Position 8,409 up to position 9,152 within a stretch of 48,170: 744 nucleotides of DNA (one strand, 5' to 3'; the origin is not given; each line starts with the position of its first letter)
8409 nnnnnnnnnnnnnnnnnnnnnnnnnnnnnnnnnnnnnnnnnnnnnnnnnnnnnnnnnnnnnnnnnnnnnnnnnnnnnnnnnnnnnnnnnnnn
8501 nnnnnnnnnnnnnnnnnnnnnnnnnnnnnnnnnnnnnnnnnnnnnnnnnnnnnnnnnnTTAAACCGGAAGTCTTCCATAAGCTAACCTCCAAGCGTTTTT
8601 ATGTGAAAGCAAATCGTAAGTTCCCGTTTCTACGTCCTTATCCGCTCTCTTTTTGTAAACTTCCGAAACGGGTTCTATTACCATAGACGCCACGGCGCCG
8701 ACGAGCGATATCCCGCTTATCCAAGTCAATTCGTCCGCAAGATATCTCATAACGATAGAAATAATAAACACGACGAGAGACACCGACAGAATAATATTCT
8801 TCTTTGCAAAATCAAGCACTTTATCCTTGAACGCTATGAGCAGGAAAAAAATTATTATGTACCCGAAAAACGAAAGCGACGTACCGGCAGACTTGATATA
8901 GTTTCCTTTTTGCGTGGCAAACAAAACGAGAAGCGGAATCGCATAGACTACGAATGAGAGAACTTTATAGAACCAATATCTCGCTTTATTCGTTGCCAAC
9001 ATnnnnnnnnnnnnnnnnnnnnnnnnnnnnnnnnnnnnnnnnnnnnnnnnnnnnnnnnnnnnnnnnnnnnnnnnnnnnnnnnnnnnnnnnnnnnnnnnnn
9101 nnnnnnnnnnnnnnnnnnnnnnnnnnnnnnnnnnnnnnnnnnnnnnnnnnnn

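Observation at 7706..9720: Three translationally coupled membrane proteins occupy the lysis-cassette position, and no endolysin is recognisable in the phage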

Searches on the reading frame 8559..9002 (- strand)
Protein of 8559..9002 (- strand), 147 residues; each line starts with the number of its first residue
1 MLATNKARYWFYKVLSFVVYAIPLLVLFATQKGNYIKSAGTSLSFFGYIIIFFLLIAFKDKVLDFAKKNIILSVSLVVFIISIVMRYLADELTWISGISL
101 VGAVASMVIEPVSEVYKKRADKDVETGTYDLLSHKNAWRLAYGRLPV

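Call 5: search_protein_families(library=pfam, max_evalue=0.1, proteins=[window:8559-9002:-])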
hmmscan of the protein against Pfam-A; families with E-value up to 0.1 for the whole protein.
window:8559-9002:- (147 aa): 1 family
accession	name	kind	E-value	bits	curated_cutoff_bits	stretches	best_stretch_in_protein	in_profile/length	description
PF12400.13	STIMATE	-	0.058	14.3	22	0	12-87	35-112/124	STIMATE family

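Call 6: search_protein_families(library=phrogs, max_evalue=0.01, proteins=[window:8559-9002:-])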
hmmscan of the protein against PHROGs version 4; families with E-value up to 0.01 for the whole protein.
window:8559-9002:- (147 aa): 0 families

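Call 15: search_protein_families(library=padloc, max_evalue=0.1, proteins=[window:8559-9002:-])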
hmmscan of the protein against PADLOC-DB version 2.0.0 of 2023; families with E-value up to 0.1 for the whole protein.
window:8559-9002:- (147 aa): 0 families

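Call 16: search_protein_families(library=ncbifam, max_evalue=0.1, proteins=[window:8559-9002:-])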
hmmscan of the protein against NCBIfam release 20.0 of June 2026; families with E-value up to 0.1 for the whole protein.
window:8559-9002:- (147 aa): 0 families

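Call 23: find_homologous_proteins(query=window:8559-9002:-, max_evalue=0.01)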
Query window:8559-9002:- (147 aa): 26 proteins with E <= 0.01 among 82 candidates.
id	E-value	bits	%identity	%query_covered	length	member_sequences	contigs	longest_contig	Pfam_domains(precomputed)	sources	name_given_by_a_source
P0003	8.5e-86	303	99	100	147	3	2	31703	-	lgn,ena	-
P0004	4.3e-56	207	68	97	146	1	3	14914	-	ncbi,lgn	-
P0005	1.2e-54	202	65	97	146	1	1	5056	-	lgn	-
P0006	1.8e-54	202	64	97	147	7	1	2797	-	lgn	-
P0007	9.2e-54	199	62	95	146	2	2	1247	-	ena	-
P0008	2.4e-53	198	65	95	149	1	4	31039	-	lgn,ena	-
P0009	3.7e-53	197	64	97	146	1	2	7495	-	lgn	-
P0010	2.9e-52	195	63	97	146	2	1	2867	-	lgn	-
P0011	7.1e-51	190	61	95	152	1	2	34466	-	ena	-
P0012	1.9e-50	189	61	97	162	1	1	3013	-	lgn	-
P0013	2.3e-50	188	62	97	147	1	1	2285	-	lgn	-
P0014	2.6e-50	188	62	97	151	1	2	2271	-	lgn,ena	-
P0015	3.9e-50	188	63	97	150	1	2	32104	-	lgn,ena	-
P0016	9.3e-50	186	62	97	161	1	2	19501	-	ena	-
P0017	1.0e-49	186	62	97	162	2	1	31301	-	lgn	-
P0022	8.2e-49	183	60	97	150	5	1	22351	-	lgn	-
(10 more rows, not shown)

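Call 25: find_encoding_contigs(protein=P0011, flank=10000, max_places=2)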
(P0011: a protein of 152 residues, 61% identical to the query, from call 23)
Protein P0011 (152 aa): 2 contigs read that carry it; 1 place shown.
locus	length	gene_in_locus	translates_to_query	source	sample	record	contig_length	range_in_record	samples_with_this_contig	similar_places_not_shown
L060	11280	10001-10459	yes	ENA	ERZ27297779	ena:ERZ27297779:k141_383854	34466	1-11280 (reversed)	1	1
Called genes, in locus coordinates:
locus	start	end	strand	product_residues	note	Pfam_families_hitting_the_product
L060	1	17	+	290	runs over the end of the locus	-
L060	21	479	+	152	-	-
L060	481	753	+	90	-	-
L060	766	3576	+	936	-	-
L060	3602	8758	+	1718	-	-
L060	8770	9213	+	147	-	-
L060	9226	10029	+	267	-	-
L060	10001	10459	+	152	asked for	-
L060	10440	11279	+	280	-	?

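Call 26: find_encoding_contigs(protein=P0015, flank=10000, max_places=2)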
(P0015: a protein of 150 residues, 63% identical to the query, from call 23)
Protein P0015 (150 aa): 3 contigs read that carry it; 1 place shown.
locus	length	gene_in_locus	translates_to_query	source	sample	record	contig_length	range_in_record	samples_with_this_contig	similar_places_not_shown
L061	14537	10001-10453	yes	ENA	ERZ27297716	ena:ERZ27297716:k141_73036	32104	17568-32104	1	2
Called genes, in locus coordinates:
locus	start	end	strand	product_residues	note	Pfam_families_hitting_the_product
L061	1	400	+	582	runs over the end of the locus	-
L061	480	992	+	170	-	-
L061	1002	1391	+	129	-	-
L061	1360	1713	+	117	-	-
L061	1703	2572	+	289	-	-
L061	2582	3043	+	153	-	-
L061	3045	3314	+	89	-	-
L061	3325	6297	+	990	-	-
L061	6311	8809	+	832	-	-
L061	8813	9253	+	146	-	-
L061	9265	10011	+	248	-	-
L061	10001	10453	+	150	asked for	-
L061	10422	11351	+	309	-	-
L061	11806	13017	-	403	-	PF22022:Phage_int_M, PF00589:Phage_integrase (weak)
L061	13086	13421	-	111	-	PF01381:HTH_3 (weak), PF13560:HTH_31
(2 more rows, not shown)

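Call 27: find_encoding_contigs(protein=P0004, flank=10000, max_places=2)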
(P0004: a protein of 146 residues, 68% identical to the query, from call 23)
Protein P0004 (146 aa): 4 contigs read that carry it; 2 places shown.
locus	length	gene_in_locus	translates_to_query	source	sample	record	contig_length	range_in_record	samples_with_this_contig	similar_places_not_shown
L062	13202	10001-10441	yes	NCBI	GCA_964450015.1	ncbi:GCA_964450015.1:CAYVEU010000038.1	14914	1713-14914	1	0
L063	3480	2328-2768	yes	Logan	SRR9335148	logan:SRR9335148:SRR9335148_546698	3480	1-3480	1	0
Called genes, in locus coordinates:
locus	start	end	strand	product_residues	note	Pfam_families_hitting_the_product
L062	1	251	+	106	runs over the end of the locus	-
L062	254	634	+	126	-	-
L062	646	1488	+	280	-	-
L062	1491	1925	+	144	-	-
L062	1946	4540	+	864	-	-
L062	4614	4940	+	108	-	-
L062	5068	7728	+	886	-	-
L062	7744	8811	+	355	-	-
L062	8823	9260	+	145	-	-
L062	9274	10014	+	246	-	-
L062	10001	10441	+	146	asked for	-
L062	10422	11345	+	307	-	-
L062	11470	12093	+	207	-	-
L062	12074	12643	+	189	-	-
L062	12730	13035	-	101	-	PF13379:NMT1_2 (weak), PF09084:NMT1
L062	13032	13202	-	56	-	?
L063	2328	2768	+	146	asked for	-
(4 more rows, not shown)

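Call 28: find_encoding_contigs(protein=P0017, flank=10000, max_places=2)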
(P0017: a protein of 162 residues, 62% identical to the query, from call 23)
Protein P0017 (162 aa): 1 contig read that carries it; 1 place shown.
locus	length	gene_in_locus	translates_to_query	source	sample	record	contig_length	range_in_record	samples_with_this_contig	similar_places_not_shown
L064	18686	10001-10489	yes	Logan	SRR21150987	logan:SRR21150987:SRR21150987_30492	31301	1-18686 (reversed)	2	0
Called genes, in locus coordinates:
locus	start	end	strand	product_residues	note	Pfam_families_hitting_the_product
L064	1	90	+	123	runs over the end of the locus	-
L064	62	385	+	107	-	-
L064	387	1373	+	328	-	-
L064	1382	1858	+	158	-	-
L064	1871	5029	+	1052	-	-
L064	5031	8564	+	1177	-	-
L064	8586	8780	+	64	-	-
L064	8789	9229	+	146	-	-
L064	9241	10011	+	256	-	PF23204:KIF21A_2nd (faint)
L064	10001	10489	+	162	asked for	-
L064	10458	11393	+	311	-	-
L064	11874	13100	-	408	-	PF00589:Phage_integrase (faint), PF22022:Phage_int_M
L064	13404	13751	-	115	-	PF13560:HTH_31, PF01381:HTH_3 (weak)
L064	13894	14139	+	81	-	-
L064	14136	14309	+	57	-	-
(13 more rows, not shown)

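Call 29: find_encoding_contigs(protein=P0022, flank=10000, max_places=2)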
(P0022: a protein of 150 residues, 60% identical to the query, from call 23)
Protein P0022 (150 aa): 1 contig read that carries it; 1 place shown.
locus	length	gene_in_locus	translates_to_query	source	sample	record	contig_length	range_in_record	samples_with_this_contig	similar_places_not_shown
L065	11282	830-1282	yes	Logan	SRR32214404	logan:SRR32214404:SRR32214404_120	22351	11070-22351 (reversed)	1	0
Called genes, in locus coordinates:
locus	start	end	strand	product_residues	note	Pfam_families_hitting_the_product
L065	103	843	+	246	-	-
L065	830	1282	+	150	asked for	-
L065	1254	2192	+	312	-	-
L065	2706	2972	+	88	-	-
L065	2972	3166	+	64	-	-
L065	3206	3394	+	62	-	PF14090:HTH_39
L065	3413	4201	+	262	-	-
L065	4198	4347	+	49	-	-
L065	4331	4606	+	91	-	-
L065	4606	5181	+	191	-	-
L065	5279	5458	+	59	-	-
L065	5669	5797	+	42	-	-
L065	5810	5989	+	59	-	-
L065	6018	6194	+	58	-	-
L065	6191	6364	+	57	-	-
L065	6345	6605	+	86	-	PF07453:NUMOD1 (faint), PF22083:I-HmuI_NUMOD-like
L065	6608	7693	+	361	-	PF00145:DNA_methylase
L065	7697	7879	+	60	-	-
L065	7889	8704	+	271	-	PF01555:N6_N4_Mtase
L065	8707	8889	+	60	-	-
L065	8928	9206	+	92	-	-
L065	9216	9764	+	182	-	-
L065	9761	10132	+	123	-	-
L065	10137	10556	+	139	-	-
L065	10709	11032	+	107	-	-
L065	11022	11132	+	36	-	-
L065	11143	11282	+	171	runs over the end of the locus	-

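Call 30: find_encoding_contigs(protein=P0008, flank=10000, max_places=2)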
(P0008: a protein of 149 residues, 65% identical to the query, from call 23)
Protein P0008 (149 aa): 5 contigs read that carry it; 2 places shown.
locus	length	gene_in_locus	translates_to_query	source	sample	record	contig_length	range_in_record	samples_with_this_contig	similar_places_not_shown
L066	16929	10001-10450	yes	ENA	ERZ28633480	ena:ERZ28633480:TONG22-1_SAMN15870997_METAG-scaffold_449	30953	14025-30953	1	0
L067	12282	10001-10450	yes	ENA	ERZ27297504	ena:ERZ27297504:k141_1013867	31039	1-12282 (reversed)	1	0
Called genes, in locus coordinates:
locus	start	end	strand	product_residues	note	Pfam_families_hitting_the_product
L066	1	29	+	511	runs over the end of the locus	PF13287:Fn3_assoc, PF13290:CHB_HEX_C_1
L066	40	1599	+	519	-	-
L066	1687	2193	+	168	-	-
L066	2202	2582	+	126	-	-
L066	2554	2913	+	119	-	-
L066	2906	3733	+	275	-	-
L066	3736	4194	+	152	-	-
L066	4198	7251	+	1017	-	-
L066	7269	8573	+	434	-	-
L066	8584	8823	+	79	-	-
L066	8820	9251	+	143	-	-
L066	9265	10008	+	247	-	-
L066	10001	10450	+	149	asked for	-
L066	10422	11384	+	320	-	-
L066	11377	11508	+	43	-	-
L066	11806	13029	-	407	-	PF22022:Phage_int_M, PF00589:Phage_integrase (weak)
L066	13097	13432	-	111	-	-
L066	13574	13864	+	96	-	-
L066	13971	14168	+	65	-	-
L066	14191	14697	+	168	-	PF05565:Sipho_Gp157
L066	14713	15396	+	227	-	PF06378:SSAP_Sak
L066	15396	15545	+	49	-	-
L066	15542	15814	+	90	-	-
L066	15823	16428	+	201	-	PF19808:DUF6291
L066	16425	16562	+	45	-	-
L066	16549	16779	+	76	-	PF14090:HTH_39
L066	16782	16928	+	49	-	?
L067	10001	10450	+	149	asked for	-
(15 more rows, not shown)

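Call 43: search_solved_structures(query=A3, max_evalue=10)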
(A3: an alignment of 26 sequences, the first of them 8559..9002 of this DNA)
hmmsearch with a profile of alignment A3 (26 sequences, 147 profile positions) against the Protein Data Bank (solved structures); distinct sequences matched with E-value up to 10: 0.

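Call 44: find_related_loci(query=A3, collection=genome_contigs, flank=10000)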
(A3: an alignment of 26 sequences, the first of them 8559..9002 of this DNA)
Query A3 (147 aa) in genome_contigs; peptide patterns used: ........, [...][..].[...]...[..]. (x = any residue, [..] = any of these).
35 stretches matched a pattern; 1 encode a relative of the query (tblastn E <= 1e-3); 1 distinct loci.
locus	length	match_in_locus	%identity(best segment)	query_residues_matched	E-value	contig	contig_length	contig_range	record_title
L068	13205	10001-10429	67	1-143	1e-64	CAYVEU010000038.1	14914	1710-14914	MAG TPA_asm: uncultured Christensenella sp. isolate SRP199465_co2_69 genome assembly, contig: NODE_12249_length_14914_co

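Call 45: find_related_loci(query=A3, collection=viral_contigs, flank=10000)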
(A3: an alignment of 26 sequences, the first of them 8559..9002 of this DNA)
Query A3 (147 aa) in viral_contigs; peptide patterns used: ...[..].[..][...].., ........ (x = any residue, [..] = any of these).
30 stretches matched a pattern, but none encodes a relative of the query by tblastn (E <= 1e-3).

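Call 71: search_dna_similar(query=window:8559-9002:-, collection=phages, mode=protein, max_evalue=5, max_rows=15)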
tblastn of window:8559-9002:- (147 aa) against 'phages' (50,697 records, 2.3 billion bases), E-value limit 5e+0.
No match.

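Call 78: find_related_loci(query=A3, collection=metagenome_contigs, flank=10000)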
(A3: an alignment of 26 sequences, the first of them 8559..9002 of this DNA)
Query A3 (147 aa) in metagenome_contigs; peptide patterns used: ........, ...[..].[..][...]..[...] (x = any residue, [..] = any of these).
407 stretches matched a pattern, but none encodes a relative of the query by tblastn (E <= 1e-3).

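Call 90: search_protein_families(library=pfam, max_evalue=0.01, proteins=[L062:11470-12093:+, L062:12068-12643:+, L062:10422-11345:+])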
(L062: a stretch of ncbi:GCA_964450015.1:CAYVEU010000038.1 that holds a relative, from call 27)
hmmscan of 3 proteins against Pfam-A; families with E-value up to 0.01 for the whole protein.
L062:11470-12093:+ (207 aa): 2 families
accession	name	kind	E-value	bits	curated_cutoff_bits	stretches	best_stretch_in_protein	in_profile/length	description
PF09174.15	Maf1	-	0.0025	18.4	28.9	1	63-168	81-167/174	Maf1 regulator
PF22880.2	DUF7019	-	0.0037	17.5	22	0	3-23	1-21/212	Family of unknown function (DUF7019)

L062:12068-12643:+ (191 aa): 0 families

L062:10422-11345:+ (307 aa): 0 families

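Call 93: search_protein_families(library=pfam, alignment_id=A7, max_evalue=0.001)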
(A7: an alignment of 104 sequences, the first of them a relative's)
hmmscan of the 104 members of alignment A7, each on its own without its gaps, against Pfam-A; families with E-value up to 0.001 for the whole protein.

A. member 1, L066:40-1599:+ (519 aa): 0 families

B. families by the number of members that match (of 104 scanned): 20 families
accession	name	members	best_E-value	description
PF14090.12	HTH_39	3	2e-14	Winged helix-turn-helix domain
PF22022.2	Phage_int_M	3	7.4e-10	Phage integrase central domain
PF13560.12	HTH_31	3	8.8e-08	Helix-turn-helix domain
PF00589.27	Phage_integrase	3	1.1e-07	Phage integrase family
PF13443.12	HTH_26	3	1.5e-06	Cro/C1-type HTH DNA-binding domain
PF01381.28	HTH_3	3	1.8e-06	Helix-turn-helix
PF14659.12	Phage_int_SAM_3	3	3.7e-05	Phage integrase, N-terminal SAM-like domain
PF05565.16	Sipho_Gp157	2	2.1e-35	Siphovirus Gp157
PF00145.23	DNA_methylase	1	8.7e-51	C-5 cytosine-specific DNA methylase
PF06378.16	SSAP_Sak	1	2.6e-43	Sak Single Strand Annealing Protein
PF01555.25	N6_N4_Mtase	1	5.5e-26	DNA methylase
PF19808.4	DUF6291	1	1.9e-20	Family of unknown function (DUF6291)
PF22083.2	I-HmuI_NUMOD-like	1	1.1e-11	DNA endonuclease I-HmuI-like, NUMOD-like domain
PF21939.1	Gp10_C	1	1.7e-06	Baseplate structural protein Gp10, C-terminal domain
PF07453.19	NUMOD1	1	9.1e-06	NUMOD1 domain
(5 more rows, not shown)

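Call 94: search_dna_similar(query=L062:10422-11345:+, collection=phages, mode=protein, max_evalue=1, max_rows=15)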
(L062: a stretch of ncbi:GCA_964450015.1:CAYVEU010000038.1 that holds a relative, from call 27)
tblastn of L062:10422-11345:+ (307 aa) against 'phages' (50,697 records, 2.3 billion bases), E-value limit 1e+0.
No match.

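Call 95: search_dna_similar(query=L066:10422-11384:+, collection=phages, mode=protein, max_evalue=1, max_rows=15)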
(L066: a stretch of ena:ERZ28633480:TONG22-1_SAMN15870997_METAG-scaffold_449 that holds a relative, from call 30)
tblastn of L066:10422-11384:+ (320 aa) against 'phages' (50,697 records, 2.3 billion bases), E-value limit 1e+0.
No match.

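Call 101: list_cluster_members(proteins=[P0004, P0001, P0029, P0030, P0008])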
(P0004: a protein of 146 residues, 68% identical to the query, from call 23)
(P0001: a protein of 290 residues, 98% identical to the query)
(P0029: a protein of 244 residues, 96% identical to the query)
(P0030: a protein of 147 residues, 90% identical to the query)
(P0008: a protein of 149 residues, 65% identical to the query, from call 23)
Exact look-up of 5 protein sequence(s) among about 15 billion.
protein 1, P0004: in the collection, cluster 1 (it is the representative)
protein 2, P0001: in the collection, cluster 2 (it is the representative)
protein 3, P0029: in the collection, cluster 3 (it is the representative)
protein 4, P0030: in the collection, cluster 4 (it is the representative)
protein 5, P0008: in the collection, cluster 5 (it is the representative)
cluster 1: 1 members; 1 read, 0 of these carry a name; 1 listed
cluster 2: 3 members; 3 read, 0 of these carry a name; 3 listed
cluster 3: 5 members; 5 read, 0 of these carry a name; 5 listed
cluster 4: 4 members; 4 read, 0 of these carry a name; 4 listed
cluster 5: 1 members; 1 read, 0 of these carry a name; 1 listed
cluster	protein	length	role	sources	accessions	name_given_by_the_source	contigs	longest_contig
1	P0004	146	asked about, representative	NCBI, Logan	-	-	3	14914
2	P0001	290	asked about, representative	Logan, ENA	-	-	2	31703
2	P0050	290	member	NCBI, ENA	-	-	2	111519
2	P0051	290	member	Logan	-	-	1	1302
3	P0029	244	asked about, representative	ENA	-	-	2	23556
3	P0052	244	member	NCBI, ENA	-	-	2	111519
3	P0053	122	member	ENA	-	-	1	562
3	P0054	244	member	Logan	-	-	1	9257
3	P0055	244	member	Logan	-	-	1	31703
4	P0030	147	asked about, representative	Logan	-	-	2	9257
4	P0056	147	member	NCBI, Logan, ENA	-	-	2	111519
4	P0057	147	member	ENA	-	-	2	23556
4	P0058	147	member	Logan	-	-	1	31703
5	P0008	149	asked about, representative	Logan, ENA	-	-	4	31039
